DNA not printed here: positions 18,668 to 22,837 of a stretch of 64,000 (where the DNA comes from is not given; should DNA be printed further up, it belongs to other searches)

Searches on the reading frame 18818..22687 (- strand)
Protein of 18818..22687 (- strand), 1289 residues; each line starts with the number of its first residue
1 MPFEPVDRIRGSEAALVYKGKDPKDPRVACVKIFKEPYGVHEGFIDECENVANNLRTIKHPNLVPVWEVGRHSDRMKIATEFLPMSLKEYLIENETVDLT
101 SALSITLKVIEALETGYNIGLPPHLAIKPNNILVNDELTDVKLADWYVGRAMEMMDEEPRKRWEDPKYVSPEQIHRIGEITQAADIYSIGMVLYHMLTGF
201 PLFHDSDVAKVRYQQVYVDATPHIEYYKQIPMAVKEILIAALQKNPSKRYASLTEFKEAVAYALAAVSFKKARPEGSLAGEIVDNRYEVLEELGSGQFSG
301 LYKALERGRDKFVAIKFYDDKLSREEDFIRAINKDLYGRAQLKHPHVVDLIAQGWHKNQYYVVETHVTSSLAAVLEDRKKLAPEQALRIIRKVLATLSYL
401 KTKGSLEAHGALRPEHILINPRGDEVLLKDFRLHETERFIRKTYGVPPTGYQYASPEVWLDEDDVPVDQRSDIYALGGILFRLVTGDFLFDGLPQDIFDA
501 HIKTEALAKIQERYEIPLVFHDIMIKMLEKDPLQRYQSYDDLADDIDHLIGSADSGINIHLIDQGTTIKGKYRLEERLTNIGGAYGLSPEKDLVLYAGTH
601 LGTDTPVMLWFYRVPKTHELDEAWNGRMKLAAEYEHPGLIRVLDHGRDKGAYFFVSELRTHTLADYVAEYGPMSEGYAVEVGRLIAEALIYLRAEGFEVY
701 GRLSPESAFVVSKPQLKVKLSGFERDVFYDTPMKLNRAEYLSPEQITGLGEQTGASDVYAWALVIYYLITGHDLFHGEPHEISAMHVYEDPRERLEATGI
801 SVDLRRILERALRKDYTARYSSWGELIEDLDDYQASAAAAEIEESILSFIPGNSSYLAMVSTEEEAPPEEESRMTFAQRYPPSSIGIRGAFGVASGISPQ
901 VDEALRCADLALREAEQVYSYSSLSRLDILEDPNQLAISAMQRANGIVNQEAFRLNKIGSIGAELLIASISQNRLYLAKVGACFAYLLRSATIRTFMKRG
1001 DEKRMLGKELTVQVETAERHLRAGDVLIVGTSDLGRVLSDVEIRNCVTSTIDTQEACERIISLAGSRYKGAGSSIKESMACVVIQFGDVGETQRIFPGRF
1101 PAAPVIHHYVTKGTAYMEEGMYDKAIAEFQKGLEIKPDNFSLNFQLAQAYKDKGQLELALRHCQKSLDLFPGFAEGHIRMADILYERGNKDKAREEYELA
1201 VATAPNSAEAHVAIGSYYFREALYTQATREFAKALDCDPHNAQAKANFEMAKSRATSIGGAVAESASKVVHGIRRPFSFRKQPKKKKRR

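Call 10: search_protein_families(library=pfam, proteins=[window:18818-22687:-])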
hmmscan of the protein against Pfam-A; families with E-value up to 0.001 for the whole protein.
window:18818-22687:- (1289 aa): 13 families
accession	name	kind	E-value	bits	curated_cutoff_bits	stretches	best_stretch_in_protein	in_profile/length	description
PF00069.31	Pkinase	-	5e-70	236.3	31.7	3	15-251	13-253/263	Protein kinase domain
PF07714.23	PK_Tyr_Ser-Thr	-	1.2e-37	130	23.1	3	289-536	3-249/258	Protein tyrosine and serine/threonine kinase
PF07719.23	TPR_2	-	1.9e-18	65.4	27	2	1110-1139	5-34/34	Tetratricopeptide repeat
PF00515.34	TPR_1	-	1e-14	54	27.8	2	1111-1139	6-34/34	Tetratricopeptide repeat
PF13181.12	TPR_8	-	1.5e-14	53.3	25.7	1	1109-1139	4-34/34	Tetratricopeptide repeat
PF13414.12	TPR_11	-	2e-14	53.4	26.8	2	1113-1154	1-42/42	TPR repeat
PF14559.12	TPR_19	-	3.6e-14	53.3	25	2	1153-1211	4-62/68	Tetratricopeptide repeat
PF13431.12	TPR_17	-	1.6e-11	44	24.4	1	1129-1160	2-33/34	Tetratricopeptide repeat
PF13428.12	TPR_14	-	1.1e-08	35.4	23.5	0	1175-1213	2-40/44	Tetratricopeptide repeat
PF13432.12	TPR_16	-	5e-08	33.7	32.7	1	1179-1242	2-65/65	Tetratricopeptide repeat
PF13174.12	TPR_6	-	5.9e-06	27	26.3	0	1179-1207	5-33/33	Tetratricopeptide repeat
PF13424.12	TPR_12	-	1.8e-05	25.3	30.1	0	1143-1204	6-75/77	Tetratricopeptide repeat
PF24575.1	TPR_Slam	-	7.4e-05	23.6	35.2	0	1111-1157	52-98/104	Surface lipoprotein assembly modifier, N-terminal TPR repeats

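Call 42: find_homologous_proteins(query=window:18818-22687:-, max_evalue=1e-100)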
Query window:18818-22687:- (1289 aa): 31 proteins with E <= 1e-100 among 8000 candidates.
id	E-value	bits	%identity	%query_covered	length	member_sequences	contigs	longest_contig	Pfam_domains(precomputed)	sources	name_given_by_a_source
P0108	0.0e+0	2876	97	100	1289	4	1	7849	PF13431.13,PF13414.13,PF13428.13,PF14559.13,PF07714.24,PF00069.32,PF00515.35,PF13424.13,PF21033.5,PF13432.13,PF13181.13,PF07719.24,PF13174.13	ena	-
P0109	0.0e+0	2365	78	99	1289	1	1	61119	PF13431.13,PF13414.13,PF13428.13,PF14559.13,PF07714.24,PF00069.32,PF00515.35,PF13424.13,PF13432.13,PF13181.13,PF07719.24,PF13174.13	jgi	-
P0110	0.0e+0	2350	77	99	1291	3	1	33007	PF14559.13,PF07714.24,PF13431.13,PF00069.32,PF13414.13,PF00515.35,PF13424.13,PF13432.13,PF13428.13,PF13181.13,PF07719.24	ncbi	-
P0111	0.0e+0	2316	77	100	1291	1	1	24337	PF14559.13,PF07714.24,PF13431.13,PF00069.32,PF13414.13,PF00515.35,PF13432.13,PF13428.13,PF13181.13,PF07719.24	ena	-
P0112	0.0e+0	2311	77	99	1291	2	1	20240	PF14559.13,PF07714.24,PF13431.13,PF00069.32,PF13414.13,PF00515.35,PF13432.13,PF13428.13,PF13181.13,PF07719.24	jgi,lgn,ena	-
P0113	0.0e+0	2306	77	99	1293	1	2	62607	PF14559.13,PF07714.24,PF13431.13,PF00069.32,PF13414.13,PF00515.35,PF13424.13,PF13432.13,PF13428.13,PF13181.13,PF07719.24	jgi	-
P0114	0.0e+0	2304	76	100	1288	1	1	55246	PF14559.13,PF07714.24,PF13431.13,PF00069.32,PF13414.13,PF00515.35,PF13432.13,PF13428.13,PF13181.13,PF07719.24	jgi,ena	-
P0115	0.0e+0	2284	75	100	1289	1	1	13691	PF13431.13,PF13414.13,PF13428.13,PF14559.13,PF24575.2,PF07714.24,PF00069.32,PF00515.35,PF13424.13,PF13432.13,PF13181.13,PF07719.24,PF13174.13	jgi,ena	-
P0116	0.0e+0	2280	77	99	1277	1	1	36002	PF14559.13,PF07714.24,PF13431.13,PF00069.32,PF13414.13,PF00515.35,PF13432.13,PF13428.13,PF13181.13,PF07719.24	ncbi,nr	ncbi:MAG: protein kinase, partial [bacterium]|nr:protein kinase [bacterium]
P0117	0.0e+0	2262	75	99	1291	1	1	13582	PF14559.13,PF07714.24,PF13431.13,PF00069.32,PF13414.13,PF00515.35,PF13432.13,PF13428.13,PF13181.13,PF07719.24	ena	-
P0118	0.0e+0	2250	75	99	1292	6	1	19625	PF14559.13,PF07714.24,PF13431.13,PF00069.32,PF13414.13,PF00515.35,PF13432.13,PF13428.13,PF13181.13,PF07719.24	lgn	-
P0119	0.0e+0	2207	73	100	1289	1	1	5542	PF13431.13,PF13414.13,PF13428.13,PF14559.13,PF24575.2,PF07714.24,PF00069.32,PF00515.35,PF13424.13,PF13432.13,PF13181.13,PF07719.24,PF13174.13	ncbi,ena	-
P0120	0.0e+0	2177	72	100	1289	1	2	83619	PF14559.13,PF07714.24,PF13431.13,PF00069.32,PF13414.13,PF00515.35,PF21033.5,PF13432.13,PF13428.13,PF13181.13,PF07719.24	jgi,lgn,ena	-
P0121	0.0e+0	2165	71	99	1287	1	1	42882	PF14559.13,PF07714.24,PF13431.13,PF00069.32,PF13414.13,PF00515.35,PF13424.13,PF13432.13,PF13428.13,PF13181.13,PF07719.24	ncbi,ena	-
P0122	0.0e+0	2142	71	99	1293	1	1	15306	PF13431.13,PF13414.13,PF13428.13,PF14559.13,PF07714.24,PF00069.32,PF00515.35,PF13424.13,PF13432.13,PF13181.13,PF07719.24,PF13174.13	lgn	-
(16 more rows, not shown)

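Call 43: list_cluster_members(proteins=[P0108, P0001])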
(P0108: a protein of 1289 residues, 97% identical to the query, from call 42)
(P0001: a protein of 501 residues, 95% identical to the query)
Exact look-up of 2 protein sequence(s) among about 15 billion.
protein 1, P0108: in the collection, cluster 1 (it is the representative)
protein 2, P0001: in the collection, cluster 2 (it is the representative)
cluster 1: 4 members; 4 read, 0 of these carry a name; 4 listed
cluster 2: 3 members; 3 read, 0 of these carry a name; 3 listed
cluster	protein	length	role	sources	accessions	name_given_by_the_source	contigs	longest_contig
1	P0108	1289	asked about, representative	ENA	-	-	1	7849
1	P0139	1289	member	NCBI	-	-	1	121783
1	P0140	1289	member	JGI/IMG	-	-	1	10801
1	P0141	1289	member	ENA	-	-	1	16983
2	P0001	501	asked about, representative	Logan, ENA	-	-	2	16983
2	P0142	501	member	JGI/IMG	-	-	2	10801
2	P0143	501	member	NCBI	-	-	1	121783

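Call 44: find_encoding_contigs(protein=P0110, flank=6000, max_places=3)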
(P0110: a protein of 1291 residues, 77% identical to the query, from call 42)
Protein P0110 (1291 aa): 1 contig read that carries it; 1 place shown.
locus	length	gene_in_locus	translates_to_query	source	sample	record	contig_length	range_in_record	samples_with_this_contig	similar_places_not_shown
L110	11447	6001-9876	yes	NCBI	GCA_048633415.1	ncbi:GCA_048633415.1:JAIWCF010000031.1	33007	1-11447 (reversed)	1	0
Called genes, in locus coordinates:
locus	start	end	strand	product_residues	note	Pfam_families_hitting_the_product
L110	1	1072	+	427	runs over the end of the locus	PF02119:FlgI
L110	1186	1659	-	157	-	-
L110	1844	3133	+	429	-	PF13715:CarbopepD_reg_2 (faint), PF17210:SdrD_B (faint), PF22904:NOMO1-like_2nd (faint), PF13620:CarboxypepD_reg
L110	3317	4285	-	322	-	PF02683:DsbD_TM, PF13386:DsbD_2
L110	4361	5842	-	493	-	PF02310:B12-binding, PF04055:Radical_SAM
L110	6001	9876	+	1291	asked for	PF00069:Pkinase, PF07714:PK_Tyr_Ser-Thr, PF00069:Pkinase, PF07714:PK_Tyr_Ser-Thr, PF07714:PK_Tyr_Ser-Thr (weak), PF00069:Pkinase, PF14559:TPR_19 (weak), PF13414:TPR_11 (weak), +7 more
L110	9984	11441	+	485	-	PF00989:PAS, PF08448:PAS_4, PF13188:PAS_8 (faint), PF13426:PAS_9, PF08448:PAS_4 (weak), PF00512:HisKA, PF02518:HATPase_c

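Call 45: find_encoding_contigs(protein=P0109, flank=6000, max_places=3)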
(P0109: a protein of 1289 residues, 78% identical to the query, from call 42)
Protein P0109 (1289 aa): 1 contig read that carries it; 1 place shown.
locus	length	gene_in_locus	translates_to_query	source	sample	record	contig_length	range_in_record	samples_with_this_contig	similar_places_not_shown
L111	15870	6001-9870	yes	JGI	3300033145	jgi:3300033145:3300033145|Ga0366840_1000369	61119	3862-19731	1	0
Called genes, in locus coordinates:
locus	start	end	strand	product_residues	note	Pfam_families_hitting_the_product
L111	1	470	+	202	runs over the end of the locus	PF02107:FlgH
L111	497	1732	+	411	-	PF02119:FlgI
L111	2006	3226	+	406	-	PF13715:CarbopepD_reg_2 (faint), PF22904:NOMO1-like_2nd (faint), PF13620:CarboxypepD_reg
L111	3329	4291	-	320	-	PF02683:DsbD_TM, PF13386:DsbD_2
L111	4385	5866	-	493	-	PF02310:B12-binding, PF04055:Radical_SAM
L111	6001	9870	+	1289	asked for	PF00069:Pkinase, PF07714:PK_Tyr_Ser-Thr, PF00069:Pkinase, PF07714:PK_Tyr_Ser-Thr, PF00069:Pkinase, PF07714:PK_Tyr_Ser-Thr (weak), PF13414:TPR_11 (weak), PF14559:TPR_19 (weak), +8 more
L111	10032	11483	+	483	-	PF00989:PAS, PF08448:PAS_4, PF13188:PAS_8 (faint), PF13426:PAS_9, PF08448:PAS_4, PF00512:HisKA, PF02518:HATPase_c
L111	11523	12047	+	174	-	PF03899:ATP-synt_I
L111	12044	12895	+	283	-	PF00119:ATP-synt_A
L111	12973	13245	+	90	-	PF00137:ATP-synt_C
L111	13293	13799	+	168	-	PF00430:ATP-synt_B, PF05103:DivIVA (weak)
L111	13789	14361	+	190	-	PF00213:OSCP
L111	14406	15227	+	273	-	-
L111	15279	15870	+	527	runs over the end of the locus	PF02874:ATP-synt_ab_N, PF00006:ATP-synt_ab, PF00306:ATP-synt_ab_C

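Call 46: find_encoding_contigs(protein=P0139, flank=10000, max_places=3)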
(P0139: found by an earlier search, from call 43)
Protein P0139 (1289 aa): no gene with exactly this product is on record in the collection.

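Call 47: find_encoding_contigs(protein=P0140, flank=10000, max_places=3)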
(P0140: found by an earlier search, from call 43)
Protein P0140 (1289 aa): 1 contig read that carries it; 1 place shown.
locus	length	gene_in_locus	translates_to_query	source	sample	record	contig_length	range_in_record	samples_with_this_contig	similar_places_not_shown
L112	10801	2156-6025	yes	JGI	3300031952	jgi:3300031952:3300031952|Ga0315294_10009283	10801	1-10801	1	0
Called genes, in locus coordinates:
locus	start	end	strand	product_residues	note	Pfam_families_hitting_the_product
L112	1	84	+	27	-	?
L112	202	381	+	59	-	-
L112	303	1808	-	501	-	PF02310:B12-binding, PF04055:Radical_SAM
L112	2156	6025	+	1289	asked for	PF00069:Pkinase, PF07714:PK_Tyr_Ser-Thr, PF07719:TPR_2 (faint), PF00069:Pkinase, PF07714:PK_Tyr_Ser-Thr, PF00069:Pkinase, PF13414:TPR_11, PF14559:TPR_19, +8 more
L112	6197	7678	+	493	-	PF00989:PAS, PF08448:PAS_4, PF13188:PAS_8 (faint), PF13426:PAS_9, PF08447:PAS_3 (faint), PF08448:PAS_4 (weak), PF00512:HisKA, PF02518:HATPase_c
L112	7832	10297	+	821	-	PF06739:SBBP (weak)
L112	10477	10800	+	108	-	?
